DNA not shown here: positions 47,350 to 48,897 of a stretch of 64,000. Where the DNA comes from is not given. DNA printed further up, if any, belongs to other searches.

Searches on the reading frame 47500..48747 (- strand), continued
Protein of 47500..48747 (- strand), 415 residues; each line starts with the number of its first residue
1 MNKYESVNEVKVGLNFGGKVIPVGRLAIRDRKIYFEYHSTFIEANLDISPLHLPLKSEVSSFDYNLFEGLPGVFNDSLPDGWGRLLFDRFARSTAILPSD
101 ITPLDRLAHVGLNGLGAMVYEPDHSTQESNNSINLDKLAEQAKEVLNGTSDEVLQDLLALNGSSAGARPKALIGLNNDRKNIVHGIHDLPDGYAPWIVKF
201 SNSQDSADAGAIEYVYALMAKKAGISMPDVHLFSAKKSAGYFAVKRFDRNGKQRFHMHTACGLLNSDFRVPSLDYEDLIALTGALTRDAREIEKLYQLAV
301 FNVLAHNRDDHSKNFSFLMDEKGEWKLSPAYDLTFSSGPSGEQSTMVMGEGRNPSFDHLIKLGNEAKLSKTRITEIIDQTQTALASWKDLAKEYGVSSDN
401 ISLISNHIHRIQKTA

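Call 38: find_encoding_contigs(protein=P0134, flank=8000, max_places=4)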
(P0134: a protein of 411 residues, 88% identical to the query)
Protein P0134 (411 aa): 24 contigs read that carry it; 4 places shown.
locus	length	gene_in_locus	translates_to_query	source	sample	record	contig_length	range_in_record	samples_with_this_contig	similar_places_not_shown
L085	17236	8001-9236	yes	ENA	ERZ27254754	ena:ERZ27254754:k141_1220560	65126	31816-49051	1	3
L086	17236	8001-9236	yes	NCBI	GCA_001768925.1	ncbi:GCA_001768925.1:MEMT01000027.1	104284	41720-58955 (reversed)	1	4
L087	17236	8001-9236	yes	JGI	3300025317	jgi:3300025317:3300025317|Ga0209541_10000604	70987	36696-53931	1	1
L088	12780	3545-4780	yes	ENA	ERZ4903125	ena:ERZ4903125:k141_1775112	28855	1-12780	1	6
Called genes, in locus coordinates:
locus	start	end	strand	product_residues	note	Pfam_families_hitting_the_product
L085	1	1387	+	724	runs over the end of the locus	PF01966:HD, PF13328:HD_4, PF04607:RelA_SpoT, PF02824:TGS, PF19296:RelA_AH, PF28438:RelA_RIS, PF01842:ACT, PF13291:ACT_4, +1 more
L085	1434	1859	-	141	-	PF00885:DMRL_synthase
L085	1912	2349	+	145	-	PF01899:MNHE (weak)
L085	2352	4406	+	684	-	PF22745:Nlig-Ia, PF01653:DNA_ligase_aden, PF03120:OB_DNA_ligase, PF03119:DNA_ligase_ZBD, PF12826:HHH_2, PF00533:BRCT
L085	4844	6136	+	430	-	PF12796:Ank_2 (weak), PF00023:Ank (faint), PF13606:Ank_3 (faint), PF13637:Ank_4 (faint), PF13857:Ank_5 (faint), PF12796:Ank_2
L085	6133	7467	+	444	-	PF12796:Ank_2, PF13857:Ank_5, PF00023:Ank, PF13606:Ank_3 (weak), PF13637:Ank_4, PF12796:Ank_2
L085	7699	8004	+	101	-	-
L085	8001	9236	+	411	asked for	PF13657:Couple_hipA, PF07804:HipA_C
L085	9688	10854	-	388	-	PF14579:HHH_6, PF01336:tRNA_anti-codon (weak)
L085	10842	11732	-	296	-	PF02673:BacA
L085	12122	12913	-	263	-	PF12146:Hydrolase_4, PF00561:Abhydrolase_1, PF12697:Abhydrolase_6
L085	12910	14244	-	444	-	PF00919:UPF0004, PF04055:Radical_SAM, PF01938:TRAM (weak)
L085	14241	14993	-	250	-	PF08241:Methyltransf_11, PF13489:Methyltransf_23 (faint), PF08242:Methyltransf_12 (weak), PF13847:Methyltransf_31 (weak)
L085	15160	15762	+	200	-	PF00156:Pribosyltran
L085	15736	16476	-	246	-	PF01510:Amidase_2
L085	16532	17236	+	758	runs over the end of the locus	PF00390:malic, PF03949:Malic_M, PF01515:PTA_PTB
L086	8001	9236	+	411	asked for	PF13657:Couple_hipA, PF07804:HipA_C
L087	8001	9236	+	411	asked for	PF13657:Couple_hipA, PF07804:HipA_C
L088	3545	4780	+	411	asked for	PF13657:Couple_hipA, PF07804:HipA_C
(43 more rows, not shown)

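Call 40: find_encoding_contigs(protein=P0150, flank=10000, max_places=6)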
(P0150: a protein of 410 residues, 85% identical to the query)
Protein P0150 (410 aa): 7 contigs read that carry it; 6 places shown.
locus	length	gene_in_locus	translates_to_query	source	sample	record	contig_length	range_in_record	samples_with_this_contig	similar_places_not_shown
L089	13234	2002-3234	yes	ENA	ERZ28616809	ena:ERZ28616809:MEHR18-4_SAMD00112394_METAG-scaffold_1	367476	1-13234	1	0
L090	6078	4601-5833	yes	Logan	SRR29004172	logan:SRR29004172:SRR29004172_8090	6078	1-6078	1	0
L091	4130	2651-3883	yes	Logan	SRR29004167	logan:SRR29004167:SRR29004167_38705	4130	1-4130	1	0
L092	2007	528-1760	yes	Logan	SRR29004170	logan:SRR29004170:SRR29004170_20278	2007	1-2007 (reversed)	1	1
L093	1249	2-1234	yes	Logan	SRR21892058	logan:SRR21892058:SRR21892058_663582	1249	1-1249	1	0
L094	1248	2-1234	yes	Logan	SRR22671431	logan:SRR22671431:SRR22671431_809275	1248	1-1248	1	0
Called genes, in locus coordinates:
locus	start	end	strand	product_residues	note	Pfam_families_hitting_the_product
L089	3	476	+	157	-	?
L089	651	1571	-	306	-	PF12102:MrcB_N, PF01939:NucS_C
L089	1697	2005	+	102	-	PF01381:HTH_3 (weak)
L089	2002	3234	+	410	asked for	PF13657:Couple_hipA, PF07804:HipA_C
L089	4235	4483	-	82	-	PF07992:Pyr_redox_2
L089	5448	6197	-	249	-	PF00106:adh_short, PF08659:KR, PF23441:SDR (weak), PF01370:Epimerase (weak), PF02719:Polysacc_synt_2 (weak), PF13460:NAD_binding_10, PF13561:adh_short_C2, PF16363:GDP_Man_Dehyd (weak)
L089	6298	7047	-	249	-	PF02674:Colicin_V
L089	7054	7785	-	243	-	PF08511:COQ9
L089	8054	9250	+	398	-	PF00202:Aminotran_3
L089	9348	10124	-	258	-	PF10691:DUF2497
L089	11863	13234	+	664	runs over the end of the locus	PF02554:CstA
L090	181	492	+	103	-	PF17268:DUF5334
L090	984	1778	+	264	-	PF02673:BacA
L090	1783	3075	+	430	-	-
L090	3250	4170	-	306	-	PF12102:MrcB_N, PF01939:NucS_C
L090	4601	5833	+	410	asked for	PF13657:Couple_hipA, PF07804:HipA_C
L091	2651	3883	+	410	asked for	PF13657:Couple_hipA, PF07804:HipA_C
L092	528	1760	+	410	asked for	PF13657:Couple_hipA, PF07804:HipA_C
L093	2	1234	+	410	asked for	PF13657:Couple_hipA, PF07804:HipA_C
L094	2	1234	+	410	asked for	PF13657:Couple_hipA, PF07804:HipA_C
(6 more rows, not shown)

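Call 41: find_encoding_contigs(protein=P0133, flank=10000, max_places=4)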
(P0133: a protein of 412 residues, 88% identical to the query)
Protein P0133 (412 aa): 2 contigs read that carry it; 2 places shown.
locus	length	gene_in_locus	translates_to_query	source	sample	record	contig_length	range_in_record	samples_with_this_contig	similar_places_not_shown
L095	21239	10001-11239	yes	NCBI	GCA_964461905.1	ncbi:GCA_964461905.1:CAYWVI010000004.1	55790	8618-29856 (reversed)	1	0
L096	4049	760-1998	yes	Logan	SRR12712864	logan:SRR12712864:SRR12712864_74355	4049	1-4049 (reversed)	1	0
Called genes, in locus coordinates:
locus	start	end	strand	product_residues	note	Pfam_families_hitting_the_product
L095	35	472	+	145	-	PF01899:MNHE (weak)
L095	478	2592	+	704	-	PF22745:Nlig-Ia, PF01653:DNA_ligase_aden, PF03120:OB_DNA_ligase, PF03119:DNA_ligase_ZBD, PF12738:PTCB-BRCT (faint), PF12826:HHH_2 (weak), PF00533:BRCT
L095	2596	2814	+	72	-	PF01809:YidD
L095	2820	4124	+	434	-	PF12796:Ank_2 (weak), PF13637:Ank_4 (faint), PF00023:Ank (faint), PF13606:Ank_3 (faint), PF12796:Ank_2, PF13857:Ank_5 (weak)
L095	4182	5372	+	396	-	PF12796:Ank_2, PF13857:Ank_5, PF00023:Ank, PF13606:Ank_3 (weak), PF13637:Ank_4, PF12796:Ank_2 (weak)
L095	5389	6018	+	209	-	PF02581:TMP-TENI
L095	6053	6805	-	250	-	PF07691:PA14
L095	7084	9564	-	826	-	PF12796:Ank_2, PF13637:Ank_4 (weak), PF00023:Ank (weak)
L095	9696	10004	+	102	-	PF01381:HTH_3 (weak)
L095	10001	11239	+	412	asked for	PF13657:Couple_hipA, PF07804:HipA_C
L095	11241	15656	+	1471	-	PF13362:Toprim_3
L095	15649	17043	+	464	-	PF11185:DUF2971 (weak)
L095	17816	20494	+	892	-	PF20464:MmeI_N, PF20465:MmeI_hel, PF02384:N6_Mtase (weak), PF20473:MmeI_Mtase, PF07669:Eco57I (weak), PF20466:MmeI_TRD, PF20467:MmeI_C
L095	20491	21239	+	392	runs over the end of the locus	PF13289:SIR2_2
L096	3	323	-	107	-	?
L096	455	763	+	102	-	PF01381:HTH_3 (weak)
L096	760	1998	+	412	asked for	PF13657:Couple_hipA, PF07804:HipA_C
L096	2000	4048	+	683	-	?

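Call 42: search_protein_families(library=padloc, proteins=[L095:11241-15656:+, L095:15649-17043:+, L095:17816-20494:+, L084:7489-8412:-, L084:8502-10019:+, L084:10020-10748:+, L084:10761-11702:+, L082:9356-10414:-, L082:10494-11609:-, L089:651-1571:-], max_evalue=0.001)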
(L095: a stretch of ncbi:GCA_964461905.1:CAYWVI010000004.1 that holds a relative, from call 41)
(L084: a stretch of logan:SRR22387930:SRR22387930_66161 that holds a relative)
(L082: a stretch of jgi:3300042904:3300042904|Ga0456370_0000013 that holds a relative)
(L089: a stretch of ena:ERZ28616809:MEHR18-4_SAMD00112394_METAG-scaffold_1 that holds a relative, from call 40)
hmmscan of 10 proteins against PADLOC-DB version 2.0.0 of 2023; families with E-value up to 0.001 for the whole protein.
L095:11241-15656:+ (1471 aa): 10 families
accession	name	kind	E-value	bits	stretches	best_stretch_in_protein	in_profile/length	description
PDLC03780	RT_UG5-nitrilase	-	3.5e-265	880.8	1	2-1113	10-902/907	DRT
PDLC03804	RTasNitrilase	-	1.4e-39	134.2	1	815-1042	161-382/397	DRT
PDLC02995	RT_UG5-nitrilase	-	1.9e-39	133.4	2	767-1040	663-930/958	-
PDLC03781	RT_UG5_small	-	1.3e-34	117.6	1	15-436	5-390/631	DRT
PDLC03745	Drt1a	-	1.8e-26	90.3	2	178-451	158-403/1176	DRT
PDLC03778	RT_UG39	-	6.1e-12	43.3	1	104-343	117-343/541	DRT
PDLC03768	Drt3a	-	9.8e-12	43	1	284-382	177-265/411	DRT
PDLC02175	Drt3a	-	4e-11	40.8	1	287-375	154-241/417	-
PDLC02174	Drt3a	-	1.5e-09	35.6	1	275-426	143-290/403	-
PDLC01607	RT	-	4.1e-08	31.6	1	203-341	28-123/161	"CAS-I,CAS-II,CAS-III,CAS-IV,CAS-V,CAS-VI; acquisition_associated"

L095:15649-17043:+ (464 aa): 4 families
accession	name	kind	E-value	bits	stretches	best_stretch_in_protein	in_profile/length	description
PDLC04990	PDC-S31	-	5e-31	106.4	3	196-325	50-177/259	-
PDLC04994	PDC-S31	-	3.3e-25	87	2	221-318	89-179/273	-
PDLC04991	PDC-S31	-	1.1e-22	78.8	3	246-313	54-116/208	-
PDLC04992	PDC-S31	-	1.6e-07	29.4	1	237-306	32-107/220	-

L095:17816-20494:+ (892 aa): 30 families (the best 25 are shown)
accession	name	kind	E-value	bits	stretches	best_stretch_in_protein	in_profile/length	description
PDLC03598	REase_MTase_IIG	-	0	1033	1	15-881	25-911/912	Type IIG restriction enzyme-methyltransferase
PDLC03627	REase_MTase_IIG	-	1.5e-78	262.6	2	144-427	209-499/1136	Type IIG restriction enzyme-methyltransferase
PDLC03599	REase_MTase_IIG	-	5.1e-69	231.1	2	87-525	101-540/959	Type IIG restriction enzyme-methyltransferase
PDLC02643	DrmMI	-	9.9e-30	101.1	2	459-855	872-1271/1347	DrmMI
PDLC04134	mad2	-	5.1e-19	66.5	1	58-472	53-371/492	mads_2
PDLC02644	DrmMI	-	2.2e-15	53.7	2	729-812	686-770/988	DrmMI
PDLC03612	REase_MTase_IIG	-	9.4e-10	35.3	1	311-364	484-536/1247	Type IIG restriction enzyme-methyltransferase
PDLC02525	PglX|PglXI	-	1.1e-08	32.2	1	323-416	271-356/607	PglX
PDLC03604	REase_MTase_IIG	-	1.3e-07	28.1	1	172-440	236-500/1011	Type IIG restriction enzyme-methyltransferase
PDLC02646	DrmMI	-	2.9e-07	27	0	746-878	582-724/792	DrmMI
PDLC02641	DrmMI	-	9.7e-07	25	1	315-420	282-376/1161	DrmMI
PDLC03601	REase_MTase_IIG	-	1.1e-06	24.8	1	322-441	445-556/1110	Type IIG restriction enzyme-methyltransferase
PDLC03630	REase_MTase_IIG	-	2.2e-06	23.8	1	274-360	352-429/1100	Type IIG restriction enzyme-methyltransferase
PDLC02521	PglX|PglXI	-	4.1e-06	23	1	323-413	291-377/1174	PglX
PDLC02538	PglX|PglXI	-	5.9e-06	24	1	336-414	56-133/309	PglX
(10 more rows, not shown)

L084:7489-8412:- (307 aa): 2 families
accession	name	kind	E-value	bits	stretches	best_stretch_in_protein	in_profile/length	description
PDLC01457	WYL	-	4.6e-18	63.6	1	130-235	123-207/229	"CAS-I,CAS-II,CAS-III,CAS-IV,CAS-V,CAS-VI; associated_signaling"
PDLC01652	WYL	-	3.1e-08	32.1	1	131-265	17-114/162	"CAS-I,CAS-II,CAS-III,CAS-IV,CAS-V,CAS-VI; associated_signaling"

L084:8502-10019:+ (505 aa): 7 families
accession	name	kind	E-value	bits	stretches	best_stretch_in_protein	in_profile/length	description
PDLC00762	PycC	-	5e-177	587.8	1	1-488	3-476/508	Pycsar cyclase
PDLC02366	PycC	-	3.5e-165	548.6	1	1-491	1-467/486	-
PDLC00765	PycC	-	1.2e-59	200.7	1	1-467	1-422/477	Pycsar cyclase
PDLC00766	PycC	-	2e-14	51.6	1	13-215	5-201/232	Pycsar cyclase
PDLC02367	PycC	-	3.7e-14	50.7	1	15-209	7-192/226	-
PDLC02369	PycC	-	5.4e-09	34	1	83-244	73-224/248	-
PDLC02368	PycC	-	6e-09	33.8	1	290-409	37-148/234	-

L084:10020-10748:+ (242 aa): 3 families
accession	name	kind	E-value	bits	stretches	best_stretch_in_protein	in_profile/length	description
PDLC00878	E2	-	1.8e-53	180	1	3-203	2-202/267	E2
PDLC00875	E2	-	7.6e-51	171.2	1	3-242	3-242/256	E2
PDLC00868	E2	-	1e-41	141.2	1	5-242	4-255/259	E2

L084:10761-11702:+ (313 aa): 11 families
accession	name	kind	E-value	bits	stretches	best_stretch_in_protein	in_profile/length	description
PDLC00731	Effector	-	2.3e-83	277.7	1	4-310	14-301/306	TIR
PDLC00732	Effector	-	8.7e-76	252.7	1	6-310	12-297/301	TIR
PDLC02371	PycTIR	-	1.7e-71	238.9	1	3-308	10-283/288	-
PDLC00729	Effector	-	3.5e-31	106.8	1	147-311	4-145/310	TIR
PDLC00730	Effector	-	7.2e-19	66.1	1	9-133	36-158/299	TIR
PDLC00734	PycC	-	7.6e-13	46.3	1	22-134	23-140/374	Pycsar cyclase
PDLC05005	PDC-S35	-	1.9e-12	45.5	1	193-297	157-248/264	-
PDLC05006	PDC-S35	-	5.6e-11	40.3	1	195-298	123-217/231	-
PDLC05003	PDC-S35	-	6.8e-10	36.9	1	192-297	127-225/245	-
PDLC05004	PDC-S35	-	6.6e-09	33.8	1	192-298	157-250/265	-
PDLC05007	PDC-S35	-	5.5e-08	30.8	1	195-253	174-233/278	-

L082:9356-10414:- (352 aa): 2 families
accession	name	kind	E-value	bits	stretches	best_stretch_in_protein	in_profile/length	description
PDLC03657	mREase_IV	-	0.00023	18.6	1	72-121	225-276/317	Type IV methyl-directed restriction enzyme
PDLC04796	PDC-S02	-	0.00085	16.4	0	24-119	248-339/390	-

L082:10494-11609:- (371 aa): 10 families
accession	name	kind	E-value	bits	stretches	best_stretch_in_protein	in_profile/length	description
PDLC03982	PD-Lambda-2_B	-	2.1e-35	120.8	1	64-360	105-385/402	-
PDLC03945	RmrA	-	1.1e-08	32.7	1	219-329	166-270/394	-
PDLC04141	capP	-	6e-08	30.5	1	257-315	61-121/242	capP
PDLC03954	RmrA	-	9.6e-07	26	1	203-310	155-255/380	-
PDLC03947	RmrA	-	1e-06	25.8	1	199-313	145-258/383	-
PDLC03952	RmrA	-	1.4e-05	22.1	1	182-312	143-269/395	-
PDLC03944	RmrA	-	1.7e-05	22.1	1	198-313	137-249/384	-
PDLC03949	RmrA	-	2.3e-05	21.4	1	257-330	183-249/363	-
PDLC03948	RmrA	-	4.8e-05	20.4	0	170-310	114-254/397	-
PDLC03953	RmrA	-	0.00053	17.3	1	260-330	205-267/373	-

L089:651-1571:- (306 aa): 9 families
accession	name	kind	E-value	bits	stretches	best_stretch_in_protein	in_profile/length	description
PDLC04824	PDC-S02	-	3.8e-45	152.4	1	167-303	168-307/308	-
PDLC04799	PDC-S02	-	2e-38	130.2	1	168-302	169-306/308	-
PDLC04916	PDC-S11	-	2.8e-08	31.2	1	199-273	34-108/358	-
PDLC04945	PDC-S18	-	1.7e-05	22.3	1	207-264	38-94/302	-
PDLC04915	PDC-S11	-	3.5e-05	21.2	1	206-260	43-99/379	-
PDLC04803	PDC-S02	-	3.8e-05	21.5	1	179-262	119-201/269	-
PDLC04807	PDC-S02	-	4.9e-05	20.7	1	179-263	200-283/351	-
PDLC04810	PDC-S02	-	0.00028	18.2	1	179-262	205-287/355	-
PDLC04813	PDC-S02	-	0.00039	18.3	1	183-262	27-105/175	-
